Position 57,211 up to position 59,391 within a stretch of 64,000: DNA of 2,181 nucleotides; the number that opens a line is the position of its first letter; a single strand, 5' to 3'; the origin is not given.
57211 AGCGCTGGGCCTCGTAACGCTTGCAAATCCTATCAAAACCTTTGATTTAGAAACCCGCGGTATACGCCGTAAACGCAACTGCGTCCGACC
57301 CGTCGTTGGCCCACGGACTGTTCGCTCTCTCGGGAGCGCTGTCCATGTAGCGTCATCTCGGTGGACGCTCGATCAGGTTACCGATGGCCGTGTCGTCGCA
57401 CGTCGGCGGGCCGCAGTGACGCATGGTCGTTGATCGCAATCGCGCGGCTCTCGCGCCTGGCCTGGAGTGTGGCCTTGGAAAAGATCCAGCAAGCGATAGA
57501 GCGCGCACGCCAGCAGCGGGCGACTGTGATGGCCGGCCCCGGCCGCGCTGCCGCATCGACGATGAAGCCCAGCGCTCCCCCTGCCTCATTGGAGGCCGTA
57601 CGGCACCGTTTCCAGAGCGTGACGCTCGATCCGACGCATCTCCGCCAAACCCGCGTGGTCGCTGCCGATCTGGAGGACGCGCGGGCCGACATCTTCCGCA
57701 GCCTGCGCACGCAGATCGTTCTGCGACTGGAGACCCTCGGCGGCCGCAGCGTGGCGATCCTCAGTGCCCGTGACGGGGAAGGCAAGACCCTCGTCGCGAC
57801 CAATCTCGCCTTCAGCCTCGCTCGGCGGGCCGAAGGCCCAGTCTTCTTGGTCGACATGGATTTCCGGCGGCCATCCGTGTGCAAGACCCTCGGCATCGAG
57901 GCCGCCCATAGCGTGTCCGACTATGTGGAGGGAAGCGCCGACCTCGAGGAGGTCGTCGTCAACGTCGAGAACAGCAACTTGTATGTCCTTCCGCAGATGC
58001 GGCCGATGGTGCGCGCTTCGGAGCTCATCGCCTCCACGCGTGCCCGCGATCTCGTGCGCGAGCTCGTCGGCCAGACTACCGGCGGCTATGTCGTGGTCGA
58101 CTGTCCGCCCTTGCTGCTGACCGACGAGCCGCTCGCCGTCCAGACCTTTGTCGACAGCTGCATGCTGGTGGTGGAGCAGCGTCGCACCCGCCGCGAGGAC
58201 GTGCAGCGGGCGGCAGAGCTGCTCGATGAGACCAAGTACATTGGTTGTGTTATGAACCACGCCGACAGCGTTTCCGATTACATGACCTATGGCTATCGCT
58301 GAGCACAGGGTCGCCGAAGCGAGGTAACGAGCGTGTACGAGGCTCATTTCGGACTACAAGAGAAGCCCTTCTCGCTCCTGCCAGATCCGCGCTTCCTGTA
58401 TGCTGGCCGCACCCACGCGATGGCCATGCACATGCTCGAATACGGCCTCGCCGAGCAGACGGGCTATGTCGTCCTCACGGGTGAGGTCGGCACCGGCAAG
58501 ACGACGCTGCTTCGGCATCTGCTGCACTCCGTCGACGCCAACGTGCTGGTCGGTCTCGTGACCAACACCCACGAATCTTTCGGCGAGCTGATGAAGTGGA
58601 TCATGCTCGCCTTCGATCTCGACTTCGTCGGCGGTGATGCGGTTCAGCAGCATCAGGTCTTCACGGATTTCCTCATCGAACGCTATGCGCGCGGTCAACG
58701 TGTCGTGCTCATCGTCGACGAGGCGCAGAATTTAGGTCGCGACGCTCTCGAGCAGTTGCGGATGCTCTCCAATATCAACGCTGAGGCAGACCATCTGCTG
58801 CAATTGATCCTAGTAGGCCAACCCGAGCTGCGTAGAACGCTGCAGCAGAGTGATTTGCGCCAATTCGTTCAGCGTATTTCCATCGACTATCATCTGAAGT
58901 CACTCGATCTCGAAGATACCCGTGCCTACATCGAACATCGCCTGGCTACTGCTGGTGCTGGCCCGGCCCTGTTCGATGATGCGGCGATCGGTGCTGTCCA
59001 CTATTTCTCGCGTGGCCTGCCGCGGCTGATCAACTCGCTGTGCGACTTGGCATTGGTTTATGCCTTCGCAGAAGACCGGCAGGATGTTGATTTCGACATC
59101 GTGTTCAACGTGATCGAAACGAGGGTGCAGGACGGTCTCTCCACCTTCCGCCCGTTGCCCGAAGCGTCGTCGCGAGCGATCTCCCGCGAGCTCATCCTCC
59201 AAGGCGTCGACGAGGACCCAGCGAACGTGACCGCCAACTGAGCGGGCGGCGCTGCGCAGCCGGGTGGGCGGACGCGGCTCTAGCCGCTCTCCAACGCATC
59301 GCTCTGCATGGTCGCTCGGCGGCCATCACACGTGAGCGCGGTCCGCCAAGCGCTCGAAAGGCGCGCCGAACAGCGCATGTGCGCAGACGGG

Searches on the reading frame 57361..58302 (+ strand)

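Call 103: search_protein_families(library=pfam, proteins=[window:57361-58302:+], max_evalue=0.00001)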
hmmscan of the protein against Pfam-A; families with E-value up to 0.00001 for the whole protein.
window:57361-58302:+ (313 aa): 2 families
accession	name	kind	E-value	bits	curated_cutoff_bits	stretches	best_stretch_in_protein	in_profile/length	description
PF10609.15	ParA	-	2.2e-11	44.1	27.1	1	130-300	5-174/246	NUBPL iron-transfer P-loop NTPase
PF13614.12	AAA_31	-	1.5e-09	38.5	27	1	129-254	2-131/177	AAA domain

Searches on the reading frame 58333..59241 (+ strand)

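Call 103: search_protein_families(library=pfam, proteins=[window:58333-59241:+], max_evalue=0.00001)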
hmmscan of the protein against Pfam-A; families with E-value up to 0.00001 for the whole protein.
window:58333-59241:+ (302 aa): 3 families
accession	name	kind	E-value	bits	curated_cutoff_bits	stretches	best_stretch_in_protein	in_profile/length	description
PF13401.12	AAA_22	-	5e-26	92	27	1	42-170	4-130/130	AAA domain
PF13191.12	AAA_16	-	2e-10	41.8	32.6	1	40-155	21-164/167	AAA ATPase domain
PF13245.12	AAA_19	-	6e-06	26.9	25.1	0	42-163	10-125/134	AAA domain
